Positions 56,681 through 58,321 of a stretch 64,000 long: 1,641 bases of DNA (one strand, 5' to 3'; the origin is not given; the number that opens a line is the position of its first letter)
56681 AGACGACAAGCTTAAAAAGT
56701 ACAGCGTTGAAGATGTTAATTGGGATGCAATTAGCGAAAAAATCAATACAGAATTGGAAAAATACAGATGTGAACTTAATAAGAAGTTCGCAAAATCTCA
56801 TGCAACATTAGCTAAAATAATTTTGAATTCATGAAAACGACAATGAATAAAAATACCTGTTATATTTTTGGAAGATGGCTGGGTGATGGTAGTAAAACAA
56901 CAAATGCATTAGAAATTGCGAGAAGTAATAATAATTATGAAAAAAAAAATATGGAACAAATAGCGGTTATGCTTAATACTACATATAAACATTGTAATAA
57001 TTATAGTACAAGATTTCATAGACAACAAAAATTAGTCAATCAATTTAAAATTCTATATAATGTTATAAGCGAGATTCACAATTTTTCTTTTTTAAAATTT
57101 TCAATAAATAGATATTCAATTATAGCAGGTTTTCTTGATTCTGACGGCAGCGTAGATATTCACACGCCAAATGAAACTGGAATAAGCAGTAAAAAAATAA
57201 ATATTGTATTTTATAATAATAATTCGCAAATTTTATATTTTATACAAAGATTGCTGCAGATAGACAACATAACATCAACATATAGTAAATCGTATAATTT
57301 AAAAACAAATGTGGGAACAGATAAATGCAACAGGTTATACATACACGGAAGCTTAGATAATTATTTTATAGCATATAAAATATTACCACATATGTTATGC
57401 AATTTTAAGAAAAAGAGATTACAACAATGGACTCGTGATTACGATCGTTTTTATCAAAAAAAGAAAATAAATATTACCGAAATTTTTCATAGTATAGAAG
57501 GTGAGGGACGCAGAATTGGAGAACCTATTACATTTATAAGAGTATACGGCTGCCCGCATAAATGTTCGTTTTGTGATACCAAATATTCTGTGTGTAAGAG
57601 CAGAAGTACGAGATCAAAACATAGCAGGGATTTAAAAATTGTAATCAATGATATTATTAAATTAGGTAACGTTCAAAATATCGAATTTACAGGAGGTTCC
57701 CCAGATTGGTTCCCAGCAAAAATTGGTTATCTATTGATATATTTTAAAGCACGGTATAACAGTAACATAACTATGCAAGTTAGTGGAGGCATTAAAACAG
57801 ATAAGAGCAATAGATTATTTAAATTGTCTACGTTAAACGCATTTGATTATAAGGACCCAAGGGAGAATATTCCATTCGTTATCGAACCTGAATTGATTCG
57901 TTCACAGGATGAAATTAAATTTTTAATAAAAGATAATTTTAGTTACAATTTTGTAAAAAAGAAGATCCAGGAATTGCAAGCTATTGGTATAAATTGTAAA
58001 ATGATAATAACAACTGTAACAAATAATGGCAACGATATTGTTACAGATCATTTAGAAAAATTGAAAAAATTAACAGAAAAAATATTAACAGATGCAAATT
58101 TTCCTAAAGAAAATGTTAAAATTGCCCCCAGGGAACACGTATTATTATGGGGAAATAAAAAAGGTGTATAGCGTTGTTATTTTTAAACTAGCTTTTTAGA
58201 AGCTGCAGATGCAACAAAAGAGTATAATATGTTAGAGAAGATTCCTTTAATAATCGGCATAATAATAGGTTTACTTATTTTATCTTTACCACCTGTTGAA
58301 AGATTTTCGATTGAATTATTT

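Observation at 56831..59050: Adjacent queE-queC (preQ0 synthesis) in a phage context: probable 7-deazaguanine modification of phage DNA, with the rest of the pathway absent from this window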

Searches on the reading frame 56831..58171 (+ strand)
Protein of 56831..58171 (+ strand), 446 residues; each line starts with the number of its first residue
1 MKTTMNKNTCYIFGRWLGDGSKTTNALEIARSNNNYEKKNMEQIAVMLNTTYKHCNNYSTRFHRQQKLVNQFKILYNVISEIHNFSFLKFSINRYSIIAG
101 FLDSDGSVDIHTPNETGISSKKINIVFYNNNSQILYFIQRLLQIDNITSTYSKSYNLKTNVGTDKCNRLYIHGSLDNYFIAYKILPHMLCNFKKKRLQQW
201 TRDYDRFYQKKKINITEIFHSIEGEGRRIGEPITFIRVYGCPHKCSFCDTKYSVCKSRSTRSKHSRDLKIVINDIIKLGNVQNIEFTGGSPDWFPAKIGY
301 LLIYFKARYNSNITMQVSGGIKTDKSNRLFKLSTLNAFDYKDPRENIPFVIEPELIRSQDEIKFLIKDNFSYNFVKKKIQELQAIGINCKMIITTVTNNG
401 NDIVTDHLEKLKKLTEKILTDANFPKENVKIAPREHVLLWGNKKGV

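Call 4: search_protein_families(library=pfam, proteins=[window:56831-58171:+], max_evalue=0.01)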
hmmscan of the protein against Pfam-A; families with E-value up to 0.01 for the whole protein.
window:56831-58171:+ (446 aa): 4 families
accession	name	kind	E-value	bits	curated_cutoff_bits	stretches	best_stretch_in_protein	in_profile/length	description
PF04055.27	Radical_SAM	-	9.4e-08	32.8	29.5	1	238-403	4-158/166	Radical SAM superfamily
PF14528.11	LAGLIDADG_3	-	5.3e-06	27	22.5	1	97-162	6-63/82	LAGLIDADG-like domain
PF13353.11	Fer4_12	-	8e-06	26.6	22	1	222-322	1-94/137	4Fe-4S single cluster domain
PF00961.24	LAGLIDADG_1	-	0.00021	22.5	23.1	1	98-178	1-85/102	LAGLIDADG endonuclease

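Call 13: find_homologous_proteins(query=window:56831-58171:+)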
Query window:56831-58171:+ (446 aa): 20 proteins with E <= 0.001 among 3397 candidates.
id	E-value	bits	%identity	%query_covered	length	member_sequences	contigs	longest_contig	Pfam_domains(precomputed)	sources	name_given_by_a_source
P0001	0.0e+0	1016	100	100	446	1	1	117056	PF04055.28,PF13353.12,PF14528.12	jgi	jgi:7-carboxy-7-deazaguanine synthase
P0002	6.0e-127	442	49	99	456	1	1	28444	PF04055.28,PF13353.12,PF14528.12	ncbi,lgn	-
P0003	2.1e-121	424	48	100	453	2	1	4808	PF04055.28,PF13353.12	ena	-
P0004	4.7e-120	419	50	98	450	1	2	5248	PF04055.28,PF14528.12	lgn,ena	-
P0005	2.0e-118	414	48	98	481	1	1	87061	PF04055.28,PF13353.12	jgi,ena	-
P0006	3.4e-113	397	46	99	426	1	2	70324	PF04055.28,PF13353.12,PF14528.12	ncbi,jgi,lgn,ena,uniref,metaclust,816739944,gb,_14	ncbi:hypothetical protein LCGC14_0909600 [marine sediment metagenome]|uniref:DOD-type homing endonuc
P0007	5.7e-112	393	45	98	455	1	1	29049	PF04055.28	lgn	-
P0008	7.3e-112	392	44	98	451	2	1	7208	PF04055.28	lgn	-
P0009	9.4e-72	260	55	52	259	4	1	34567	PF04055.28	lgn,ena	-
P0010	3.7e-70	255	52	53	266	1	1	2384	PF04055.28,PF13353.12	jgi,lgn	-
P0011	1.2e-69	253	54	52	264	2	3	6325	PF04055.28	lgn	-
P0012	2.7e-69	252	51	57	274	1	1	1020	PF04055.28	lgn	-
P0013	3.0e-67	245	51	52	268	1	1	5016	PF04055.28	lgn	-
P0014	5.2e-65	238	51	52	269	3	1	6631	PF04055.28,PF13353.12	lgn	-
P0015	4.5e-64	235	51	52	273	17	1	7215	PF04055.28,PF13353.12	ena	-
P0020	3.2e-33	133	28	98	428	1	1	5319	PF04055.28,PF14528.12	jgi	jgi:7-carboxy-7-deazaguanine synthase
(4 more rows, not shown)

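Call 14: find_encoding_contigs(protein=P0001, flank=10000, max_places=4)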
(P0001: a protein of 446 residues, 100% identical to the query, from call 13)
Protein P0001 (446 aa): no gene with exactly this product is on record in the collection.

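Call 17: search_protein_families(library=ncbifam, max_evalue=0.01, proteins=[window:56831-58171:+, P0009, P0020])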
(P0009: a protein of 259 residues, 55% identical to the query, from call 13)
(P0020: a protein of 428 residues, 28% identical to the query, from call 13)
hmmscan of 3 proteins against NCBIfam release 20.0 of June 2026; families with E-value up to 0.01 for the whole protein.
window:56831-58171:+ (446 aa): 8 families
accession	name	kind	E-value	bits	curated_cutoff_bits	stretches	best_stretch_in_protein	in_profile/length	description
TIGR04349.1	rSAM_QueE_gams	hypoth_equivalog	6e-23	81.6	300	1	214-445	2-209/210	7-carboxy-7-deazaguanine synthase QueE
TIGR03365.1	Bsubt_queE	equivalog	1.1e-22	80.7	206.1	1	212-446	2-238/238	7-carboxy-7-deazaguanine synthase QueE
TIGR03963.1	rSAM_QueE_Clost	equivalog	7.7e-19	68.2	260.1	1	214-396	2-180/219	putative 7-carboxy-7-deazaguanine synthase QueE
TIGR04322.1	rSAM_QueE_Ecoli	equivalog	1.9e-07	30.8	200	1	219-261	1-43/215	7-carboxy-7-deazaguanine synthase QueE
TIGR02491.1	NrdG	equivalog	0.00015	21.7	126.1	1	219-311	8-96/154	anaerobic ribonucleoside-triphosphate reductase activating protein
TIGR04508.1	queE_Cx14CxxC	equivalog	0.0002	21.3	240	1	215-291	3-92/208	7-carboxy-7-deazaguanine synthase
TIGR02495.1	NrdG2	equivalog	0.00085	18.7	131.15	1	236-355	21-136/193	anaerobic ribonucleoside-triphosphate reductase activating protein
TIGR02826.1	RNR_activ_nrdG3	equivalog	0.0083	16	151.7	0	237-317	21-94/148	anaerobic ribonucleoside-triphosphate reductase activating protein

P0009 (259 aa): 20 families
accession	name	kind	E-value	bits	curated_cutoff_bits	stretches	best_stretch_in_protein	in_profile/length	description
TIGR03365.1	Bsubt_queE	equivalog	4e-25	88.7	206.1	1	8-259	3-238/238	7-carboxy-7-deazaguanine synthase QueE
TIGR04349.1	rSAM_QueE_gams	hypoth_equivalog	5.6e-20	71.9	300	1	8-214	1-179/210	7-carboxy-7-deazaguanine synthase QueE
TIGR03963.1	rSAM_QueE_Clost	equivalog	9.7e-16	58.1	260.1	1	9-217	2-190/219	putative 7-carboxy-7-deazaguanine synthase QueE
TIGR04322.1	rSAM_QueE_Ecoli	equivalog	5e-09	36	200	1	15-55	2-42/215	7-carboxy-7-deazaguanine synthase QueE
NF006064.0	PRK08207.2-2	equivalog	3.4e-07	29.6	504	1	28-113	146-234/465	coproporphyrinogen III oxidase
NF006061.0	PRK08207.1-4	equivalog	8.2e-07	28.2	702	1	28-109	175-258/501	coproporphyrinogen III oxidase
NF006060.0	PRK08207.1-3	equivalog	4.6e-06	25.7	653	1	28-96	151-220/477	coproporphyrinogen III oxidase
TIGR03994.1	rSAM_HemZ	equivalog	5.2e-06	25.8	321.4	1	28-112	86-170/401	coproporphyrinogen dehydrogenase HemZ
TIGR04508.1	queE_Cx14CxxC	equivalog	3.9e-05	23.6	240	1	10-92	3-93/208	7-carboxy-7-deazaguanine synthase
TIGR00538.1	hemN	equivalog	9.1e-05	21.4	324.95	1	29-110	52-133/454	oxygen-independent coproporphyrinogen III oxidase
NF006059.0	PRK08207.1-1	equivalog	0.00014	20.7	1012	1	26-93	171-239/496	coproporphyrinogen III oxidase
NF007483.0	PRK10076.1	equivalog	0.00037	19.7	326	1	18-63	34-74/292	[formate-C-acetyltransferase]-activating enzyme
NF006066.0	PRK08207.2-5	equivalog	0.00074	18.2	1117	1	28-92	192-257/518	coproporphyrinogen III oxidase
TIGR02493.1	PFLA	equivalog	0.00078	18.9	231.75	1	12-156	6-130/235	pyruvate formate-lyase-activating protein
NF006067.1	PRK08208.1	equivalog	0.001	18.1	380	1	28-107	37-116/427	STM4012 family radical SAM protein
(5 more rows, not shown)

P0020 (428 aa): 21 families
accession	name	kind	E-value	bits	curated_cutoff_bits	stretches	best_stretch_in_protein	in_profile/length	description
TIGR03365.1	Bsubt_queE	equivalog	8e-38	130.3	206.1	1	209-428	2-238/238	7-carboxy-7-deazaguanine synthase QueE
TIGR04349.1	rSAM_QueE_gams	hypoth_equivalog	4.4e-33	114.8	300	1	211-427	2-209/210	7-carboxy-7-deazaguanine synthase QueE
TIGR03963.1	rSAM_QueE_Clost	equivalog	5.5e-24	85.1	260.1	1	211-428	2-219/219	putative 7-carboxy-7-deazaguanine synthase QueE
TIGR04322.1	rSAM_QueE_Ecoli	equivalog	2.9e-09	36.7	200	1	217-260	2-45/215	7-carboxy-7-deazaguanine synthase QueE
TIGR02495.1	NrdG2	equivalog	6.7e-09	35.3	131.15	1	227-367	15-166/193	anaerobic ribonucleoside-triphosphate reductase activating protein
TIGR02826.1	RNR_activ_nrdG3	equivalog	1.4e-07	31.5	151.7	1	233-312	20-102/148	anaerobic ribonucleoside-triphosphate reductase activating protein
NF038283.1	viperin_w_prok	equivalog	9.8e-06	24.9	180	1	235-377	9-171/281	viperin family antiviral radical SAM protein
TIGR02493.1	PFLA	equivalog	3.7e-05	23.2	231.75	1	229-312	16-109/235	pyruvate formate-lyase-activating protein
TIGR04317.1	W_rSAM_matur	equivalog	5.1e-05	22.5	380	1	236-322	12-102/349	tungsten cofactor oxidoreductase radical SAM maturase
NF008356.0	PRK11145.1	equivalog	0.00013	21.3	375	1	226-379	17-172/246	pyruvate formate lyase 1-activating protein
TIGR04508.1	queE_Cx14CxxC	equivalog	0.00021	21.2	240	1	212-311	3-120/208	7-carboxy-7-deazaguanine synthase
TIGR02666.1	moaA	equivalog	0.00022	20.3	284.05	1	237-316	19-108/336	GTP 3',8-cyclase MoaA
TIGR02668.1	moaA_archaeal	equivalog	0.00024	20.2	325.25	1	236-323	18-109/303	GTP 3',8-cyclase MoaA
NF001199.0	PRK00164.2-1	equivalog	0.00052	19.3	231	1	236-322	20-110/308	GTP 3',8-cyclase MoaA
NF045646.2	rSAM_Se_TrsS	equivalog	0.00095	17.8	490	1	236-313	94-175/441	radical SAM (seleno)protein TrsS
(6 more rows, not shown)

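Call 19: find_related_loci(query=A1, collection=viral_contigs, flank=10000)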
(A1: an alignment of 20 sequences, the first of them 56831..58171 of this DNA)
Query A1 (446 aa) in viral_contigs; peptide patterns used: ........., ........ (x = any residue, [..] = any of these).
246 stretches matched a pattern; 130 encode a relative of the query (tblastn E <= 1e-3); the best 80 are kept; 80 distinct loci.
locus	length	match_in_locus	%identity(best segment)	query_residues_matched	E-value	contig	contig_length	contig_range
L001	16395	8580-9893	48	11-446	7e-121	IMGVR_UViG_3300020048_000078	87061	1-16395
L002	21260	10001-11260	41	11-445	2e-93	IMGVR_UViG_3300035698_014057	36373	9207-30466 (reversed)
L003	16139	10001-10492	30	212-377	9e-17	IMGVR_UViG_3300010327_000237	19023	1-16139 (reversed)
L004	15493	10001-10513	29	212-384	3e-16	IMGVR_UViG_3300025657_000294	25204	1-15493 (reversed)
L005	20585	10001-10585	30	185-396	4e-16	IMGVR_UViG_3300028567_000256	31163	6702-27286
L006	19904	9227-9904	28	213-446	4e-16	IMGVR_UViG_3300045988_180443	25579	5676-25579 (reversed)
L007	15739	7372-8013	30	212-446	1e-15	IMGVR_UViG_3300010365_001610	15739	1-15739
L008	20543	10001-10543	29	209-396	3e-15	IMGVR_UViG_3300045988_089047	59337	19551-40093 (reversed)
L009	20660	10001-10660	27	213-446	3e-15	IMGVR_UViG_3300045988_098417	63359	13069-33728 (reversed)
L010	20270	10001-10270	39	202-296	3e-15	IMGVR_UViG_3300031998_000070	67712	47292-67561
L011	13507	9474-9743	39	202-296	3e-15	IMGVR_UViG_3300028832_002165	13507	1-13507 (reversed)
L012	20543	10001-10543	29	209-396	4e-15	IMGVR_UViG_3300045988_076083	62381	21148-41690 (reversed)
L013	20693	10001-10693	27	213-446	4e-15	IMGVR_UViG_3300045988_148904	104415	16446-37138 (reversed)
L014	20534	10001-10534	31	212-396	6e-15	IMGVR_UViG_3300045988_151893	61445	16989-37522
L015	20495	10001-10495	29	212-384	7e-15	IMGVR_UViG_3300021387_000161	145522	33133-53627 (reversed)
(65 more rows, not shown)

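Call 20: find_encoding_contigs(protein=P0005, flank=10000, max_places=3)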
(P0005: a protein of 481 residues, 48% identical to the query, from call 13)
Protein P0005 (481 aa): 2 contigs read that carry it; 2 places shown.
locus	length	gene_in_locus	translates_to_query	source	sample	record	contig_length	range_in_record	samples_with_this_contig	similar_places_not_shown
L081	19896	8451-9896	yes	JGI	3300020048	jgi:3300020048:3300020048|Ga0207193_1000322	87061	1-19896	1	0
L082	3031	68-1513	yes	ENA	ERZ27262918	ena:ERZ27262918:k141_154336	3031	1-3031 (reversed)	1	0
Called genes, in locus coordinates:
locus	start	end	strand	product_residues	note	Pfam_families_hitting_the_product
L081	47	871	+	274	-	PF07460:NUMOD3 (faint)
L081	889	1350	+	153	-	-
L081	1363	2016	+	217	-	-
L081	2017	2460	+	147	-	-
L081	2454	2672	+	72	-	-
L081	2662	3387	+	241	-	-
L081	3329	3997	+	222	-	-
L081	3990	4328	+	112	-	-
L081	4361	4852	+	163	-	-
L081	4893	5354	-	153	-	PF13353:Fer4_12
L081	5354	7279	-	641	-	PF13597:NRDD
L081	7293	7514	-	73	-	PF00462:Glutaredoxin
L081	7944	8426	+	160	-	PF01242:PTPS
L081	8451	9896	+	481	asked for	PF13353:Fer4_12 (weak), PF04055:Radical_SAM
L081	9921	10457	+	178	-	PF00692:dUTPase (weak)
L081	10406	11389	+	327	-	PF18741:MTES_1575 (faint)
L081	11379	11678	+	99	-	PF14890:Intein_splicing, PF00692:dUTPase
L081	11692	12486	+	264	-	-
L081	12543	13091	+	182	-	PF13521:AAA_28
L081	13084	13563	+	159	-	-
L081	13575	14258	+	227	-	PF02540:NAD_synthase (faint), PF02568:ThiI (faint), PF06508:QueC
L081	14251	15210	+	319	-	PF02649:GCHY-1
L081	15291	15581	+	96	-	-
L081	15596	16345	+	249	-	PF12322:T4_baseplate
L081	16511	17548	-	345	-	-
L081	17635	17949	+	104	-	PF01844:HNH (weak)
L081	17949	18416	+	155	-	PF08722:Tn7_TnsA-like_N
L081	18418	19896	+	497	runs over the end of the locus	-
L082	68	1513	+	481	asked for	PF13353:Fer4_12 (weak), PF04055:Radical_SAM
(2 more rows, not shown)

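Call 21: find_encoding_contigs(protein=P0006, flank=10000, max_places=3)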
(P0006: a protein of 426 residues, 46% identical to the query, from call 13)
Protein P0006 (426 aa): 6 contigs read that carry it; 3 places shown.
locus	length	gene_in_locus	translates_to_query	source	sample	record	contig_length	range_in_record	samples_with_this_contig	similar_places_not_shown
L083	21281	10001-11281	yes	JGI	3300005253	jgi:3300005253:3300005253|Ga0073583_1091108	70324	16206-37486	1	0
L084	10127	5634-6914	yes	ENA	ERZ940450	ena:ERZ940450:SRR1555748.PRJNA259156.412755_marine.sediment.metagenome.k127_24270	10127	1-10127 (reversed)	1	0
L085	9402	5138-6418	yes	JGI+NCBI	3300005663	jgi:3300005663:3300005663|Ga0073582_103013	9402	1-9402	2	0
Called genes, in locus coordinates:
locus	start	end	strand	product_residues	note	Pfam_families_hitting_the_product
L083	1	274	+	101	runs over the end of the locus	-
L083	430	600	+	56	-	-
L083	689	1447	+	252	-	PF00551:Formyl_trans_N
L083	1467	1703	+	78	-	-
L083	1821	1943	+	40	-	-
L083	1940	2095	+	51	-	-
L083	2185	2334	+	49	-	-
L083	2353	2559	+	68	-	-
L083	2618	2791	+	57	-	-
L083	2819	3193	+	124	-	-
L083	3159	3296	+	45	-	-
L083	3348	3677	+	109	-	-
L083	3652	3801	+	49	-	-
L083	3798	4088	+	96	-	-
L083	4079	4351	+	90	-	-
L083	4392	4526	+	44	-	-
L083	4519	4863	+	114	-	-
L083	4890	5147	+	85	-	-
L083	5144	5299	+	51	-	-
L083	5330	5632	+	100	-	-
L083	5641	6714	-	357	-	-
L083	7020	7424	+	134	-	-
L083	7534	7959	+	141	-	-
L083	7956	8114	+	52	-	-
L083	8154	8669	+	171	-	-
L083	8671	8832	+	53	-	-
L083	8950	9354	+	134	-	PF01242:PTPS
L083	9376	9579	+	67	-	-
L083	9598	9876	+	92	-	-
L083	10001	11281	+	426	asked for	PF14528:LAGLIDADG_3, PF13353:Fer4_12 (weak), PF04055:Radical_SAM (weak)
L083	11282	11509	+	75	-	-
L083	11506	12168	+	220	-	PF06508:QueC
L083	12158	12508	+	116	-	-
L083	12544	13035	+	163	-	-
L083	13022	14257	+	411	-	PF14528:LAGLIDADG_3 (faint), PF01227:GTP_cyclohydroI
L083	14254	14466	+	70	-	-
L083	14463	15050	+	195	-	PF01966:HD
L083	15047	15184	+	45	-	-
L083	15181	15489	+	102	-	PF13508:Acetyltransf_7 (weak), PF13673:Acetyltransf_10 (weak), PF00583:Acetyltransf_1, PF08445:FR47 (weak)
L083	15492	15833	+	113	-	-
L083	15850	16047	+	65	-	-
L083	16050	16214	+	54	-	-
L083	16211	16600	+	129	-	-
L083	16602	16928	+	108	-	-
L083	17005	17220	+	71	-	-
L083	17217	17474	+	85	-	-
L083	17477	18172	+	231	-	-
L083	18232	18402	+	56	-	-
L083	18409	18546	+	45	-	-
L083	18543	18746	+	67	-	-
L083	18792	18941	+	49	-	-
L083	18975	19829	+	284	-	PF01145:Band_7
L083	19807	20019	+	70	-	-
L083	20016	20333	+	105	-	-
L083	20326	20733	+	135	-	-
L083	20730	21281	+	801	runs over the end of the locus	PF03104:DNA_pol_B_exo1, PF00136:DNA_pol_B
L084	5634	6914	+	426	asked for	PF14528:LAGLIDADG_3, PF13353:Fer4_12 (weak), PF04055:Radical_SAM (weak)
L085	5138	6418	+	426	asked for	PF14528:LAGLIDADG_3, PF13353:Fer4_12 (weak), PF04055:Radical_SAM (weak)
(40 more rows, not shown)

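Call 24: find_encoding_contigs(protein=P0002, flank=10000, max_places=2)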
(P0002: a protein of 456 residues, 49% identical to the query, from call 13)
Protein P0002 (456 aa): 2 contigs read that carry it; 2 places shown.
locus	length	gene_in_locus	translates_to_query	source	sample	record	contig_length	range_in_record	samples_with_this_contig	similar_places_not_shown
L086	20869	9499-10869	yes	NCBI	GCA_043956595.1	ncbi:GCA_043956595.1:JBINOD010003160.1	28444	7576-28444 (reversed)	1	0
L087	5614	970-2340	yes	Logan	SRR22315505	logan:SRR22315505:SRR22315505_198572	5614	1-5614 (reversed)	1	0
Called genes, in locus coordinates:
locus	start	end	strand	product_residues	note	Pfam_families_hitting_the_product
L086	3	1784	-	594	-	?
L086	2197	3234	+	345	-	PF08804:gp32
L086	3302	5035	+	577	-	PF21241:UvsW_N (weak), PF00270:DEAD (weak), PF04851:ResIII, PF00271:Helicase_C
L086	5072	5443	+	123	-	-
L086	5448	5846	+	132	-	PF14297:Lin1244_N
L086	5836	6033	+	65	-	-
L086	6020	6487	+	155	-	-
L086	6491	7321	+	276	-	-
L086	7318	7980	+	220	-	-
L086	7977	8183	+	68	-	-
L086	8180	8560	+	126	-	-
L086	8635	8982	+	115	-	-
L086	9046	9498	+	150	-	PF01242:PTPS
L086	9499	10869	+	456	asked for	PF14528:LAGLIDADG_3 (weak), PF04055:Radical_SAM, PF13353:Fer4_12 (weak)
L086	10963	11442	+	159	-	-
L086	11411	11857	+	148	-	PF00692:dUTPase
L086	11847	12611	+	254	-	PF01170:UPF0020 (faint), PF01555:N6_N4_Mtase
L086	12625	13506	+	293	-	PF02649:GCHY-1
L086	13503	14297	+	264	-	-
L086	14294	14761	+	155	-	PF00583:Acetyltransf_1, PF13673:Acetyltransf_10 (weak), PF13508:Acetyltransf_7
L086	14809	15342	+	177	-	PF13521:AAA_28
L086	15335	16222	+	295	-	-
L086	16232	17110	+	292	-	PF14819:QueF_N, PF14489:QueF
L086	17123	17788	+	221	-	PF02568:ThiI (faint), PF06508:QueC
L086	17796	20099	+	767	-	PF02867:Ribonuc_red_lgC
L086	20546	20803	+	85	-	-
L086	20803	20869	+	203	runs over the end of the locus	-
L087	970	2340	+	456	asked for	PF14528:LAGLIDADG_3 (weak), PF04055:Radical_SAM, PF13353:Fer4_12 (weak)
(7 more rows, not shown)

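Call 25: find_encoding_contigs(protein=P0007, flank=10000, max_places=2)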
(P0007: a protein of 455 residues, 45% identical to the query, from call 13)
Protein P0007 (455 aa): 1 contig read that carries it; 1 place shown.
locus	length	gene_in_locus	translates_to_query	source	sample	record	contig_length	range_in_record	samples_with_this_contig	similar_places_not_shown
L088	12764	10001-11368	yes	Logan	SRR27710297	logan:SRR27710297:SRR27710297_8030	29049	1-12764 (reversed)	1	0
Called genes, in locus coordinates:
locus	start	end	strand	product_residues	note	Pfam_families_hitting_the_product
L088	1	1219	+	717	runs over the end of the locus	-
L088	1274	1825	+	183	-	-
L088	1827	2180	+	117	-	-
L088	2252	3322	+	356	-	PF12773:DZR (weak)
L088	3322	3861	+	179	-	PF02075:RuvC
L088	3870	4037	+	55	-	-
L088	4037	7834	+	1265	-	PF14890:Intein_splicing, PF03167:UDG, PF01612:DNA_pol_A_exo1, PF00476:DNA_pol_A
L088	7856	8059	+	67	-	-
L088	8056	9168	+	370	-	PF00712:DNA_pol3_beta (faint)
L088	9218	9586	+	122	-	PF01242:PTPS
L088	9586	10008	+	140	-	PF00156:Pribosyltran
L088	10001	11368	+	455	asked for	PF04055:Radical_SAM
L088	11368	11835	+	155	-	-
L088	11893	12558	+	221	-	PF01171:ATP_bind_3 (faint), PF06508:QueC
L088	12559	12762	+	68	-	?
